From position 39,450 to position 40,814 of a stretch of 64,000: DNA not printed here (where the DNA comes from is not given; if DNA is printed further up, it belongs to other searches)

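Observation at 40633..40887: Stand-alone PqqD-like protein with an acidic C-terminal tail, translationally coupled to an ATP-grasp ligase: carrier or substrate rather than RiPP chaperone?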

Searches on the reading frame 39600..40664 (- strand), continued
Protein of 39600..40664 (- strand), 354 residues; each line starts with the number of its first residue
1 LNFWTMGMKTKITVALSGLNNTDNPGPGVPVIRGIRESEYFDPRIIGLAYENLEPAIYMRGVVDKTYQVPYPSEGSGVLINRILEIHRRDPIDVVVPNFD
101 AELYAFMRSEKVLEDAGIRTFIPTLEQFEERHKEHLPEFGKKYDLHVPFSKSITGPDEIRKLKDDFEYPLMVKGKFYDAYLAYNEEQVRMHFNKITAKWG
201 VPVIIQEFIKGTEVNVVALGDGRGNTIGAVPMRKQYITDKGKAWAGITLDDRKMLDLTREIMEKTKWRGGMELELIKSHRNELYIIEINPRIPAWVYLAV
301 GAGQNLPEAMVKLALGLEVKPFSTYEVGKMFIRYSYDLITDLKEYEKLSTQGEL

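Call 53: search_protein_families(library=pfam, proteins=[L085:4229-5110:+, L086:8366-9724:+, L085:6491-8623:+, L086:13541-15229:+, L085:447-2945:+, L083:14596-15882:+, L084:4980-5852:+], max_evalue=0.05)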
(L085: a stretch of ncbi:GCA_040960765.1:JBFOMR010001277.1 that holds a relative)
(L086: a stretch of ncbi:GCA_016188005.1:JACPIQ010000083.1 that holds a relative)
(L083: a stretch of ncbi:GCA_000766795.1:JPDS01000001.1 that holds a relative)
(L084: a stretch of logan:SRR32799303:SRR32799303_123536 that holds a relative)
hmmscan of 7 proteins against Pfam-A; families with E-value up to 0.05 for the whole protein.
L085:4229-5110:+ (293 aa): 0 families

L086:8366-9724:+ (452 aa): 27 families (the best 25 are shown)
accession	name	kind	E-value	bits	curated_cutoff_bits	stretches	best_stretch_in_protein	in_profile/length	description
PF07719.23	TPR_2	-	4.8e-49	160.9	27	8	98-129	2-33/34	Tetratricopeptide repeat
PF13432.12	TPR_16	-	1.7e-44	150.3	32.7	6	65-131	2-65/65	Tetratricopeptide repeat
PF14559.12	TPR_19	-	1.6e-38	131.2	25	5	143-205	3-65/68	Tetratricopeptide repeat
PF00515.34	TPR_1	-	1.4e-34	116.9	27.8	1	99-130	3-34/34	Tetratricopeptide repeat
PF13424.12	TPR_12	-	3.1e-30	104.6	30.1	3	167-222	5-68/77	Tetratricopeptide repeat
PF13428.12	TPR_14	-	8.7e-28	94.4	23.5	4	284-325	2-43/44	Tetratricopeptide repeat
PF13174.12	TPR_6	-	2.7e-25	87.7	26.3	0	376-402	6-32/33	Tetratricopeptide repeat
PF13181.12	TPR_8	-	9.2e-24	82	25.7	1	60-92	1-33/34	Tetratricopeptide repeat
PF13414.12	TPR_11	-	7.7e-23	80.3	26.8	3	69-99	3-33/42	TPR repeat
PF13431.12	TPR_17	-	2.2e-21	74.7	24.4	0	154-186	2-34/34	Tetratricopeptide repeat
PF13374.12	TPR_10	-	3.7e-17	62.2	27.5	0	372-399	4-31/42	Tetratricopeptide repeat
PF13176.12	TPR_7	-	2.2e-14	52.7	27.9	0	407-440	2-35/36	Tetratricopeptide repeat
PF23914.1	TPR_CcmH_CycH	-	3.3e-14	53.5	42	1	103-196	56-152/158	Cytochrome c-type biogenesis protein H TPR domain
PF07721.20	TPR_4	-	6.4e-14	51.5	27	1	236-257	4-25/26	Tetratricopeptide repeat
PF13371.12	TPR_9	-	1.7e-11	44.4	35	2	140-202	4-66/73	Tetratricopeptide repeat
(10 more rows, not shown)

L085:6491-8623:+ (710 aa): 8 families
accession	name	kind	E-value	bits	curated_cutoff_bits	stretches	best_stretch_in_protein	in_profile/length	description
PF02146.23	SIR2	-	3.7e-41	141.5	24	1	326-504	1-180/180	Sir2 family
PF03253.19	UT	-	1.4e-29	103.6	25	1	8-289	2-290/292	Urea transporter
PF00583.31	Acetyltransf_1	-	3.6e-16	59.9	20.7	1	580-677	20-116/116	Acetyltransferase (GNAT) family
PF13508.13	Acetyltransf_7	-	1.9e-11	44.6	27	1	594-679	3-84/84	Acetyltransferase (GNAT) domain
PF13673.13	Acetyltransf_10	-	2e-05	25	23.6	1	598-681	35-111/128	Acetyltransferase (GNAT) domain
PF08445.16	FR47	-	0.0041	17.5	22.1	1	619-681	20-81/86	FR47-like protein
PF13302.13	Acetyltransf_3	-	0.027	15.6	25.4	0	600-678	60-138/138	Acetyltransferase (GNAT) domain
PF13527.13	Acetyltransf_9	-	0.044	14.2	25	0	620-665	72-115/127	Acetyltransferase (GNAT) domain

L086:13541-15229:+ (562 aa): 3 families
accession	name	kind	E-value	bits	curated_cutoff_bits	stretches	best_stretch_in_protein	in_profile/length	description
PF02146.23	SIR2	-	2.6e-34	119.2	24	1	319-497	1-180/180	Sir2 family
PF03253.19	UT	-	6.3e-29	101.5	25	2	21-145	8-132/292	Urea transporter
PF17283.8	Zn_ribbon_SprT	-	0.0026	18.2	28.1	1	423-459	5-36/38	SprT-like zinc ribbon domain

L085:447-2945:+ (832 aa): 19 families
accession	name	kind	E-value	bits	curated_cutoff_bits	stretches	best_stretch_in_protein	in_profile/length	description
PF13432.12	TPR_16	-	1.5e-52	175.9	32.7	10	34-90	7-63/65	Tetratricopeptide repeat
PF14559.12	TPR_19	-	1.7e-39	134.4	25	6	34-90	1-57/68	Tetratricopeptide repeat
PF07719.23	TPR_2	-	1.7e-38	127.9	27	2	782-812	4-34/34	Tetratricopeptide repeat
PF13424.12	TPR_12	-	3e-22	79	30.1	1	761-810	26-76/77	Tetratricopeptide repeat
PF13181.12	TPR_8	-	3.4e-22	77.1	25.7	0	781-811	3-33/34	Tetratricopeptide repeat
PF00515.34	TPR_1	-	7.3e-22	76.7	27.8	2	542-573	1-32/34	Tetratricopeptide repeat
PF13428.12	TPR_14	-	8.3e-21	72.8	23.5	3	782-815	4-37/44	Tetratricopeptide repeat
PF13174.12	TPR_6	-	2e-17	63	26.3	0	785-811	6-32/33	Tetratricopeptide repeat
PF13431.12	TPR_17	-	5.7e-12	45.3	24.4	0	769-794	3-28/34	Tetratricopeptide repeat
PF13414.12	TPR_11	-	1.7e-09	37.6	26.8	0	550-590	2-42/42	TPR repeat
PF23914.1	TPR_CcmH_CycH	-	5.3e-09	36.5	42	0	535-634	43-145/158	Cytochrome c-type biogenesis protein H TPR domain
PF24575.1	TPR_Slam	-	6.1e-09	36.7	35.2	1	177-228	38-90/104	Surface lipoprotein assembly modifier, N-terminal TPR repeats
PF13176.12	TPR_7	-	3.9e-08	33.2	27.9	0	781-809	1-29/36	Tetratricopeptide repeat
PF12895.13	ANAPC3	-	9e-06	26.3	27.2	0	678-731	8-61/82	Anaphase-promoting complex, cyclosome, subunit 3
PF13371.12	TPR_9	-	0.00046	20.6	35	1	134-182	12-60/73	Tetratricopeptide repeat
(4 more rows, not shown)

L083:14596-15882:+ (428 aa): 0 families

L084:4980-5852:+ (290 aa): 0 families

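Call 67: predict_structure(alignment_id=A5)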
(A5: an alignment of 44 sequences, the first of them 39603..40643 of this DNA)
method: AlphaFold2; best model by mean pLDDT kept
length: 347 residues; sequences in the alignment: 44
mean_pLDDT: 92.5   pTM: 0.90
mean pLDDT of the five models: 92.5, 92.3, 91.8, 91.8, 91.5
residues with pLDDT >= 90: 272; 70-90: 67; 50-70: 8; < 50: 0
segments of 3 or more residues with pLDDT < 50: none
pLDDT, mean of each block of 10 residues (from residue 1): 95 73 94 97 91 92 90 97 98 92 97 96 90 95 92 91 88 93 94 91 95 98 92 78 97 97 96 95 92 96 98 96 83 86 92
secondary structure, 60 per line:
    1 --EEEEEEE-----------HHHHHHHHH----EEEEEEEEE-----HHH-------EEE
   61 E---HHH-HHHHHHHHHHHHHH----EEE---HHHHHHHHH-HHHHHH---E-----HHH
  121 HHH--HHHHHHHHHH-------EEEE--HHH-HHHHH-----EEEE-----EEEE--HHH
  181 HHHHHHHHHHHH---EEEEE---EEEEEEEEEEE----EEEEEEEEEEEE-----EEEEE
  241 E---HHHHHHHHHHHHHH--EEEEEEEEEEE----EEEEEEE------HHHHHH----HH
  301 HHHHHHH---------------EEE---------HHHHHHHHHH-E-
elements in order: E3-9 H21-29 E34-42 E58-61 H69-82 E87-89 H93-101 H103-108 H118-123 H126-135 E143-146 H153-157 E163-166 E172-175 H178-192 E196-200 E204-214 E219-230 E236-241 H245-258 E261-271 E276-282 H289-294 H299-307 E323-325 H335-344
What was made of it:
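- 39600..40643 (-): ATP-grasp ligase, 347 aa, from an uncharacterised family (ATPgrasp_Ter / ATP-grasp_3 / PRK12767-like). AF2 pLDDT 92.5 (call 67).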

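Call 69: fold_search(model_id=the predicted structure, library=pdb)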
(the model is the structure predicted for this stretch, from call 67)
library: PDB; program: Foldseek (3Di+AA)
matches with E <= 10: 1635; with E <= 0.001: 691
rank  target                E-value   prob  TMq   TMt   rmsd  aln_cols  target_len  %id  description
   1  2pn1                  1.0e-19  1.00  0.78  0.88   3.5       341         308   16  Crystal structure of carbamoylphosphate synthase large subunit (split gene in MJ) (ZP_00538348.1) from Exiguobacterium s (released 2007-05-08)
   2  2vpq_A                7.6e-18  1.00  0.72  0.57   3.9       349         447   17  Crystal structure of biotin carboxylase from S. aureus complexed with AMPPNP (released 2008-09-09)
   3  7kc7_A                6.8e-17  1.00  0.66  0.53   5.1       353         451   17  Biotin Carboxylase domain of Thermophilic 2-Oxoglutarate Carboxylase bound to ADP without Magnesium with disordered ph (released 2021-01-27)
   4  3vot_B                1.1e-16  1.00  0.65  0.58   4.3       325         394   17  Crystal structure of L-amino acid ligase from Bacillus licheniformis (released 2012-11-07)
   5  2yw2_A                1.7e-16  1.00  0.69  0.58   3.9       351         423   14  Crystal structure of GAR synthetase from Aquifex aeolicus in complex with ATP (released 2007-10-23)
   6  9yx2_T                3.1e-16  1.00  0.68  0.51   4.7       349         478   14  Structure of the long chain acyl-CoA carboxylase complex from Mycobacterium smegmatis with ATP, bicarbonate, and propi (released 2025-11-26)
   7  7kct_A                3.7e-16  1.00  0.69  0.55   4.3       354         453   16  Crystal Structure of the Hydrogenobacter thermophilus 2-Oxoglutarate Carboxylase (OGC) Biotin Carboxylase (BC) Domain  (released 2021-01-27)
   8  3ouz_A                4.2e-16  1.00  0.70  0.56   4.6       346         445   15  Crystal Structure of Biotin Carboxylase-ADP complex from Campylobacter jejuni (released 2010-10-13)
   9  1bxr_A                4.2e-16  1.00  0.64  0.23   5.0       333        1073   20  STRUCTURE OF CARBAMOYL PHOSPHATE SYNTHETASE COMPLEXED WITH THE ATP ANALOG AMPPNP (released 1999-04-20)
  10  1gso                  4.4e-16  1.00  0.63  0.54   5.2       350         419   15  GLYCINAMIDE RIBONUCLEOTIDE SYNTHETASE (GAR-SYN) FROM E. COLI. (released 1998-12-09)
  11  5vz0_A                5.0e-16  1.00  0.69  0.23   4.5       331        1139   15  Crystal structure of Lactococcus lactis pyruvate carboxylase G746A mutant in complex with cyclic-di-AMP (released 2017-08-16)
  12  9yx2_A                5.0e-16  1.00  0.67  0.42   4.8       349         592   14  Structure of the long chain acyl-CoA carboxylase complex from Mycobacterium smegmatis with ATP, bicarbonate, and propi (released 2025-11-26)
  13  2v58_B                5.3e-16  1.00  0.67  0.54   4.8       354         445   17  CRYSTAL STRUCTURE OF BIOTIN CARBOXYLASE FROM E.COLI IN COMPLEX WITH POTENT INHIBITOR 1 (released 2009-01-13)
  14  1ulz                  5.6e-16  1.00  0.55  0.44   7.9       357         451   19  Crystal structure of the biotin carboxylase subunit of pyruvate carboxylase (released 2004-03-09)
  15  1m6v_A                6.0e-16  1.00  0.63  0.24   5.3       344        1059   16  Crystal Structure of the G359F (small subunit) Point Mutant of Carbamoyl Phosphate Synthetase (released 2002-07-31)
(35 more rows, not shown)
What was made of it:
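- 39600..40643 (-): Foldseek neighbours (call 69).
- On LysW-type amino-group carrier / RimK substrate: The top 50 fold neighbours are 2pn1, biotin carboxylases, CPS, PurD, PurK, an L-amino-acid ligase and PylC (call 69).
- The ligase fold is nearest to small-molecule ligases and carboxylases (call 69).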

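Call 70: search_protein_families(library=padloc, proteins=[window:39603-40643:-, L085:6491-8623:+], max_evalue=0.01)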
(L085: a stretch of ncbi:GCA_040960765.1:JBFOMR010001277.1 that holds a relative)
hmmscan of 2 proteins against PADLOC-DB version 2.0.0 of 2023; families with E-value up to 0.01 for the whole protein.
window:39603-40643:- (347 aa): 0 families

L085:6491-8623:+ (710 aa): 0 families

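Call 86: find_encoding_contigs(protein=P0455, flank=8000, max_places=1)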
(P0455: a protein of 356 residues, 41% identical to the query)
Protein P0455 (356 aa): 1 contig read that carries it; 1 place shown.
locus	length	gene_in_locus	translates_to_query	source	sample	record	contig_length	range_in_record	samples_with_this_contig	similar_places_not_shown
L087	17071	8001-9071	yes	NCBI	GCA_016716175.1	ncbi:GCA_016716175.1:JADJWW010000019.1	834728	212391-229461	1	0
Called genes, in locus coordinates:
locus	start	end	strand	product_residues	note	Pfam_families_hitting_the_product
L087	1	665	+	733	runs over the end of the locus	PF04879:Molybdop_Fe4S4, PF00384:Molybdopterin, PF01568:Molydop_binding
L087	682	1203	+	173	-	PF12838:Fer4_7 (weak), PF13187:Fer4_9 (weak), PF13247:Fer4_11, PF13237:Fer4_10 (weak), PF12797:Fer4_2 (weak), PF00037:Fer4 (weak), PF12837:Fer4_6 (weak), PF13237:Fer4_10 (weak), +3 more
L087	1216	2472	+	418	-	PF03916:NrfD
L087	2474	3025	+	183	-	PF04143:Sulf_transp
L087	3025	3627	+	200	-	PF04143:Sulf_transp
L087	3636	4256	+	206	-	PF00581:Rhodanese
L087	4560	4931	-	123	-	PF01850:PIN (weak)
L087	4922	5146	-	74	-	-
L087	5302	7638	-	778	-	PF14522:Cytochrome_C7 (faint)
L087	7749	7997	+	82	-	PF05402:PqqD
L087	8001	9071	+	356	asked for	PF02655:ATP-grasp_3 (weak), PF15632:ATPgrasp_Ter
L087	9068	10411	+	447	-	PF00278:Orn_DAP_Arg_deC, PF02784:Orn_Arg_deC_N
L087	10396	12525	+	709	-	PF03253:UT, PF01551:Peptidase_M23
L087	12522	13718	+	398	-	PF13428:TPR_14 (faint), PF07719:TPR_2 (faint), PF13432:TPR_16 (faint), PF14559:TPR_19 (faint)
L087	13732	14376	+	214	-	PF13424:TPR_12 (faint), PF13428:TPR_14 (faint), PF13431:TPR_17 (faint), PF07719:TPR_2 (faint), PF13174:TPR_6 (faint), PF13181:TPR_8 (faint), PF14559:TPR_19, PF13432:TPR_16, +4 more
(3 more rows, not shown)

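Call 87: find_encoding_contigs(protein=P0412, flank=8000, max_places=1)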
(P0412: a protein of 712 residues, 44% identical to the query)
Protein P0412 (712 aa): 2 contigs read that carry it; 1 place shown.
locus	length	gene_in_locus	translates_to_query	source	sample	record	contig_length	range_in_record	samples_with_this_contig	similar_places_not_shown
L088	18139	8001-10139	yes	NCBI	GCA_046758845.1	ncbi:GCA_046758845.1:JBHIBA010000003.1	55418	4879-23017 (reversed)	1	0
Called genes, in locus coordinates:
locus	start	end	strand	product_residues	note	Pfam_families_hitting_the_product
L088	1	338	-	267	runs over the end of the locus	-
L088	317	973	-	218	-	PF08125:Mannitol_dh_C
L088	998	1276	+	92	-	-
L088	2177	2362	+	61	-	PF01904:DUF72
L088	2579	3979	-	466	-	PF00072:Response_reg, PF00158:Sigma54_activat, PF13191:AAA_16 (faint), PF14532:Sigma54_activ_2, PF07728:AAA_5 (weak), PF25601:AAA_lid_14, PF02954:HTH_8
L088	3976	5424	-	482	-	PF00512:HisKA, PF02518:HATPase_c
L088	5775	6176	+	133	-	-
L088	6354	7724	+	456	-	-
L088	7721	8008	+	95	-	PF05402:PqqD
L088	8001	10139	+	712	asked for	PF21360:PylC-like_N (faint), PF02786:CPSase_L_D2 (faint), PF02655:ATP-grasp_3 (weak), PF15632:ATPgrasp_Ter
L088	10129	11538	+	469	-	PF00278:Orn_DAP_Arg_deC, PF02784:Orn_Arg_deC_N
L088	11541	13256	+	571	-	PF03253:UT, PF02146:SIR2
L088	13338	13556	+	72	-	PF13176:TPR_7 (faint), PF13374:TPR_10, PF13424:TPR_12, PF24885:TPR_NPHP3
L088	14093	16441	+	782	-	PF01315:Ald_Xan_dh_C, PF02738:MoCoBD_1, PF20256:MoCoBD_2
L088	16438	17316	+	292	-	PF00941:FAD_binding_5, PF03450:CO_deh_flav_C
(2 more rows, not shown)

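Call 88: find_encoding_contigs(protein=P0451, flank=8000, max_places=1)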
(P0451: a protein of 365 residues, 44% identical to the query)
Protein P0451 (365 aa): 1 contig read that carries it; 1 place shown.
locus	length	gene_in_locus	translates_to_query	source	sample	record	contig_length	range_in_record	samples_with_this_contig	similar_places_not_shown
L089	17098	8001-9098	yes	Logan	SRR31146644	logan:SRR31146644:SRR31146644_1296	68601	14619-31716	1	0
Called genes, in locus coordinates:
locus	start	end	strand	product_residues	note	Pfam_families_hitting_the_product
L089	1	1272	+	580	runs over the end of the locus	PF23657:DUF7151, PF02335:Cytochrom_C552 (faint), PF14522:Cytochrome_C7 (faint), PF14537:Cytochrom_c3_2 (faint), PF22113:Mtrc-MtrF_II-IV_dom (weak), PF13435:Cytochrome_C554 (faint)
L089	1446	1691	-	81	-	-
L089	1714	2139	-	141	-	PF22746:SHOCT-like_DUF2089-C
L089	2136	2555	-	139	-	PF09862:DUF2089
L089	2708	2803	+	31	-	-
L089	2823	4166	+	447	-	PF03951:Gln-synt_N, PF00120:Gln-synt_C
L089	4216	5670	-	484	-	PF00672:HAMP, PF00512:HisKA, PF02518:HATPase_c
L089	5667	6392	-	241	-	PF00072:Response_reg, PF00486:Trans_reg_C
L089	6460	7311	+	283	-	-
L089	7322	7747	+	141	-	-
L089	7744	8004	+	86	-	PF05402:PqqD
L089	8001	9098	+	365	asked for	PF15632:ATPgrasp_Ter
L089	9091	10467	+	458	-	PF00278:Orn_DAP_Arg_deC, PF02784:Orn_Arg_deC_N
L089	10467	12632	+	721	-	PF03253:UT, PF01551:Peptidase_M23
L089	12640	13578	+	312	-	-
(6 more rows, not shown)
